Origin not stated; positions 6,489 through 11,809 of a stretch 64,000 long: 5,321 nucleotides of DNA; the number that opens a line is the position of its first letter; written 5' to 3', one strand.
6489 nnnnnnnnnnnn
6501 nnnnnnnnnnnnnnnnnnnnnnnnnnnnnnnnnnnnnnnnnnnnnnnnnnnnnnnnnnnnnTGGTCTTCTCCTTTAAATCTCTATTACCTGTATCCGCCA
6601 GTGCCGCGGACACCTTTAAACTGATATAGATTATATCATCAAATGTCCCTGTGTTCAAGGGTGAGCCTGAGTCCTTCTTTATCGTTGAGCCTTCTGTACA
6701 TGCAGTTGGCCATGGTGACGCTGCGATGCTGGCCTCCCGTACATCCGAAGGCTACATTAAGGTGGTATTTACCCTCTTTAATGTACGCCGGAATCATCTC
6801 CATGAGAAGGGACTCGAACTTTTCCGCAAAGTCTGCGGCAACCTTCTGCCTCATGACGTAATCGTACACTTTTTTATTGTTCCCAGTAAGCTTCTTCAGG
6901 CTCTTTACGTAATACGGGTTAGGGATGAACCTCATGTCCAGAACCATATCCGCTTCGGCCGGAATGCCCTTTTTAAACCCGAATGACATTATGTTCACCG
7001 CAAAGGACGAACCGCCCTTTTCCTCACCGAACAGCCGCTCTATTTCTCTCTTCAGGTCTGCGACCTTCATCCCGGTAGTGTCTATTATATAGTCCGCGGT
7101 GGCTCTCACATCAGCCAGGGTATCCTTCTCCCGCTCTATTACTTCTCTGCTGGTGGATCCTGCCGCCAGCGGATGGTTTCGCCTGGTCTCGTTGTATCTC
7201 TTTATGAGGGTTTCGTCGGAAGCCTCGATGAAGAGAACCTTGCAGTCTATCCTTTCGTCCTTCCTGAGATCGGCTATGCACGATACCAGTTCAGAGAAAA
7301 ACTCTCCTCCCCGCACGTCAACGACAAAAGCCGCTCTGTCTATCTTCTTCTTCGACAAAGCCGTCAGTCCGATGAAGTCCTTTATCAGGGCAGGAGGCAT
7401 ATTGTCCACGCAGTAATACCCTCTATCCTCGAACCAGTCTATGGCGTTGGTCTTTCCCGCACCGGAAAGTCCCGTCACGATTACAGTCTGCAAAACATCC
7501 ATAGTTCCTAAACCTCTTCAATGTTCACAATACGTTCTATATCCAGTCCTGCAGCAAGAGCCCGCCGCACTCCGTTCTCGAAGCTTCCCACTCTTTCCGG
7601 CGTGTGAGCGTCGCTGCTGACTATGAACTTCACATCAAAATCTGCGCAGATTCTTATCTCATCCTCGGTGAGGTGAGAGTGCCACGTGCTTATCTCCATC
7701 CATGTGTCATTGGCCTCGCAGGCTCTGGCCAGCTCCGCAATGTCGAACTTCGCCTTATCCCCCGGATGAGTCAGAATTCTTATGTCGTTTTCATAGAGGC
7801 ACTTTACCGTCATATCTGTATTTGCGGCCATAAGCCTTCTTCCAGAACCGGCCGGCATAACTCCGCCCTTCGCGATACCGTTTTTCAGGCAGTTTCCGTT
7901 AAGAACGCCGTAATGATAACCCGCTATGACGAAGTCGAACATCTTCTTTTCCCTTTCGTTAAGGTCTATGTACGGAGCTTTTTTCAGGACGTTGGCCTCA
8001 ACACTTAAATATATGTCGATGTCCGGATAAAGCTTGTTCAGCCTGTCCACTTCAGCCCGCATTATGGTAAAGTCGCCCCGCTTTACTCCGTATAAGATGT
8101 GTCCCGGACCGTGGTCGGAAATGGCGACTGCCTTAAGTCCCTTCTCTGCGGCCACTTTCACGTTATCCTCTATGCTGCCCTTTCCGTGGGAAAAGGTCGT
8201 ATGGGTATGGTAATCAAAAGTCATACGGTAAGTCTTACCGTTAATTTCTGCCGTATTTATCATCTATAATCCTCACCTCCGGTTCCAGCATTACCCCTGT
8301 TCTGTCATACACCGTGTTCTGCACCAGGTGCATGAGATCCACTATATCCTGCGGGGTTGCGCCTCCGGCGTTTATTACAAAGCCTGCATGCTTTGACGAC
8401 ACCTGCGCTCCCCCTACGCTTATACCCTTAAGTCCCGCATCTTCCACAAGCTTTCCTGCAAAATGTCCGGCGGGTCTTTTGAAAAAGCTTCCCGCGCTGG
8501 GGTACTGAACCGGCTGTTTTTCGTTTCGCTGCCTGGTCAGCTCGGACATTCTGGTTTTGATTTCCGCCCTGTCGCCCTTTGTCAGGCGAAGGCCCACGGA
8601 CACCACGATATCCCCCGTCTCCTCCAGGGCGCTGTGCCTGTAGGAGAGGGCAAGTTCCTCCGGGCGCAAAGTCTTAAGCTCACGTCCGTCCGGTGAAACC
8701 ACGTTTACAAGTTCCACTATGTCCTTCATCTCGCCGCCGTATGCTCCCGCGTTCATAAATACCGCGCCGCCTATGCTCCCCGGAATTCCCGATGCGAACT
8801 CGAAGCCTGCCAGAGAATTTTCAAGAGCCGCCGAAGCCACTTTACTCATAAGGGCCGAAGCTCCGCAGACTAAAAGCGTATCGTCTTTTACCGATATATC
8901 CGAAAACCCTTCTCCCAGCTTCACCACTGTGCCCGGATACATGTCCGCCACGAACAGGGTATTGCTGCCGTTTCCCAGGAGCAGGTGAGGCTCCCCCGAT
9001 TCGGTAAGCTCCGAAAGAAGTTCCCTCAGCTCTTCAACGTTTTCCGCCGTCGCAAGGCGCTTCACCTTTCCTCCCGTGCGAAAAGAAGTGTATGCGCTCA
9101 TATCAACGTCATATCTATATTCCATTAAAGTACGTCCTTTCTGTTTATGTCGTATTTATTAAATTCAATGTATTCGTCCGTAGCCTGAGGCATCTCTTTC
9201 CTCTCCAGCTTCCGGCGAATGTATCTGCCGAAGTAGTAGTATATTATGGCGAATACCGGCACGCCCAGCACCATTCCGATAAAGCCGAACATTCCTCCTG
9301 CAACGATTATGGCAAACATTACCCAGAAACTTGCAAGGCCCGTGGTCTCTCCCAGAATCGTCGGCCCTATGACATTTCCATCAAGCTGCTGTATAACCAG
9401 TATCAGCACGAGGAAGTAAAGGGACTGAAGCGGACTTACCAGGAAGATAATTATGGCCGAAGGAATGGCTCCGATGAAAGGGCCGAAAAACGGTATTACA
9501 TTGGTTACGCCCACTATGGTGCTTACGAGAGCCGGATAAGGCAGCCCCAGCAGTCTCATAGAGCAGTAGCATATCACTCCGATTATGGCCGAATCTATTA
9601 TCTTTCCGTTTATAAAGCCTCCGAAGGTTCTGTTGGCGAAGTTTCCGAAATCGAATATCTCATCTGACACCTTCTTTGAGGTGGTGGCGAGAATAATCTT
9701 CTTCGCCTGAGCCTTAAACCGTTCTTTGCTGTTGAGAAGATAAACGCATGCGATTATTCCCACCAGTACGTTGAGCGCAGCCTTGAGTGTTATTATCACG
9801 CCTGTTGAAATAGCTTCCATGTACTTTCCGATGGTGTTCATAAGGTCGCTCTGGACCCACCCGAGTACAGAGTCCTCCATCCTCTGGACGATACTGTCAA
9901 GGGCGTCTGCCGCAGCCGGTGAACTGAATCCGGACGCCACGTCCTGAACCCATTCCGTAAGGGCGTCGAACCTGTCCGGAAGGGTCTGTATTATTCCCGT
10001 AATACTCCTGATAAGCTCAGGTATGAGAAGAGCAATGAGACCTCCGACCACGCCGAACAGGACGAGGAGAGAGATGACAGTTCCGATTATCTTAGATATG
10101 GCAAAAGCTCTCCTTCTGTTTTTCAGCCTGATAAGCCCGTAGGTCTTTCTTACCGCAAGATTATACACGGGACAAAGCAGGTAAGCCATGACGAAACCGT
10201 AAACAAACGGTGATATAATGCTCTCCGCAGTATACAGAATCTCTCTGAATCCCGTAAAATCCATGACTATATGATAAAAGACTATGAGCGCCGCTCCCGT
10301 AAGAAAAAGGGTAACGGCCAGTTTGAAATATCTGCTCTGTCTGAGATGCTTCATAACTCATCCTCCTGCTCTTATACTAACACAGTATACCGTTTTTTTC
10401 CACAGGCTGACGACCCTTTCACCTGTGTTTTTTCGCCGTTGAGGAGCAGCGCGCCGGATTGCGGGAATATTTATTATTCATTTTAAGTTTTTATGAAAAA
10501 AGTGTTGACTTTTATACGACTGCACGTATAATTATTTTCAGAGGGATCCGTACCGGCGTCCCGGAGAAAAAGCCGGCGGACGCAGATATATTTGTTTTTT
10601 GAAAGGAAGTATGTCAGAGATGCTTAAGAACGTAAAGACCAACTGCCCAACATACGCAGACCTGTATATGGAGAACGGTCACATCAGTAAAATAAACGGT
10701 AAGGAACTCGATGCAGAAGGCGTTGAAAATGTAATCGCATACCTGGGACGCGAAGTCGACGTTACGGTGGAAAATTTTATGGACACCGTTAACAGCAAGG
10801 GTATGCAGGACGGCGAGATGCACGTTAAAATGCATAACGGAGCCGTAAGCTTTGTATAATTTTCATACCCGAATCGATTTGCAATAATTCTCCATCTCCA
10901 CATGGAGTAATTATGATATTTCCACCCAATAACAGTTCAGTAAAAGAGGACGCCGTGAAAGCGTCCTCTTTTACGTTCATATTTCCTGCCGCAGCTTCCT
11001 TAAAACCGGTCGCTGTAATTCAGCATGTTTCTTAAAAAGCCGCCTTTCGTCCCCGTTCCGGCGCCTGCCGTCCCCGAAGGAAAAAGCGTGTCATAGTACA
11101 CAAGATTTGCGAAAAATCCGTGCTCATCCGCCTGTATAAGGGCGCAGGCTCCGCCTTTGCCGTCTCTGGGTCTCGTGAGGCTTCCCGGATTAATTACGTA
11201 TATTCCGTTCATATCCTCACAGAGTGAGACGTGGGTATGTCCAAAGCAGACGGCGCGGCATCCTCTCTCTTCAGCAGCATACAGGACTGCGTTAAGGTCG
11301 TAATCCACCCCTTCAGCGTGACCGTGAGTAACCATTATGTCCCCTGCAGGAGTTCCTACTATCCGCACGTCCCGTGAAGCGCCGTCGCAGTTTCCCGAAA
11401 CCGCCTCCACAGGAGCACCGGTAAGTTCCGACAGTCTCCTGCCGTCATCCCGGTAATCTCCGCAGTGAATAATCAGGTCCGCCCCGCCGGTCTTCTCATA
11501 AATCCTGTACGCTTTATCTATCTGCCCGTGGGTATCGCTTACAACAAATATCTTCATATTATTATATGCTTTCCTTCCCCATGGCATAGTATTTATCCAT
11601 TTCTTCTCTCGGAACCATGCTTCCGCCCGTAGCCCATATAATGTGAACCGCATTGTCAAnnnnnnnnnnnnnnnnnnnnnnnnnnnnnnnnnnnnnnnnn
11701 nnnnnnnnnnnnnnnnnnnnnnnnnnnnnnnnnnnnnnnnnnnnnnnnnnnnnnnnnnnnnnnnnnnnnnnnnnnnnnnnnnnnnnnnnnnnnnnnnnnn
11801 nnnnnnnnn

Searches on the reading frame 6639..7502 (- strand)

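Call 13: search_protein_families(library=pfam, proteins=[window:6639-7502:-])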
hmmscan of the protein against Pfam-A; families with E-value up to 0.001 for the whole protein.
window:6639-7502:- (287 aa): 2 families
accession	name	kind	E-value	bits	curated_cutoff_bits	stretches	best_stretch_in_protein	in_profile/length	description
PF03668.21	RapZ-like_N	-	8e-50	169.1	25.4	1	5-160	2-156/158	RapZ-like N-terminal domain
PF22740.1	PapZ_C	-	9.8e-45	152.1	27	1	168-287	2-120/121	RapZ C-terminal domain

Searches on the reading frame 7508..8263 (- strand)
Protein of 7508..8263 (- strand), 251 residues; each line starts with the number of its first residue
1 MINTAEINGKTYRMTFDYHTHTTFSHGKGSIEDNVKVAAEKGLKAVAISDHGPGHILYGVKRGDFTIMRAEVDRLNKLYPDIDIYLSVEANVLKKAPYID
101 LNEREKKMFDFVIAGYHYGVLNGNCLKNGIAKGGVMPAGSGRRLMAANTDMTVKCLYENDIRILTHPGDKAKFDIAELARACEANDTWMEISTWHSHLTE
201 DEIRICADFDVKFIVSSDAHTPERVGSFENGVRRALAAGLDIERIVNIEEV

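Call 13: search_protein_families(library=pfam, proteins=[window:7508-8263:-])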
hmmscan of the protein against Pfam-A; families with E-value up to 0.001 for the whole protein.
window:7508-8263:- (251 aa): 1 family
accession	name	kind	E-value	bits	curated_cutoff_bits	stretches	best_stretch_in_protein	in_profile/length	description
PF02811.25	PHP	-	4.9e-12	46.9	26.4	1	17-124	1-100/164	PHP domain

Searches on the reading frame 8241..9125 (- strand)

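Call 13: search_protein_families(library=pfam, proteins=[window:8241-9125:-])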
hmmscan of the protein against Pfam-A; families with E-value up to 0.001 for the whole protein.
window:8241-9125:- (294 aa): 2 families
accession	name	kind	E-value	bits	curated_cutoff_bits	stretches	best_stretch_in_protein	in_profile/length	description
PF02873.21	MurB_C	-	9.8e-39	132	27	1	188-287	1-99/99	UDP-N-acetylenolpyruvoylglucosamine reductase, C-terminal domain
PF01565.28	FAD_binding_4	-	4.6e-19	68.9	26.4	1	24-151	4-137/139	FAD binding domain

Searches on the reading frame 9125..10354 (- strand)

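Call 13: search_protein_families(library=pfam, proteins=[window:9125-10354:-])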
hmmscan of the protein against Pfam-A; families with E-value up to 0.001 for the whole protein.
window:9125-10354:- (409 aa): 1 family
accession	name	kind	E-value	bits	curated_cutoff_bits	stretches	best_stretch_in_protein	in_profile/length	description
PF01594.21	AI-2E_transport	-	1.6e-48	166.1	34.3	1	26-374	5-322/327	AI-2E family transporter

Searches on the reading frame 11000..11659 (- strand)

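Call 13: search_protein_families(library=pfam, proteins=[window:11000-11659:-])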
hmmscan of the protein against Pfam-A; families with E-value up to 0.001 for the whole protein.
window:11000-11659:- (219 aa): 2 families
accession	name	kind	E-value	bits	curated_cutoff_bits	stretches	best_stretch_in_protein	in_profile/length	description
PF12850.12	Metallophos_2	-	9.8e-31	107.3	27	1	35-178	1-152/154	Calcineurin-like phosphoesterase superfamily domain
PF00149.33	Metallophos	-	4.1e-13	50.6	21.5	1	35-94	1-76/191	Calcineurin-like phosphoesterase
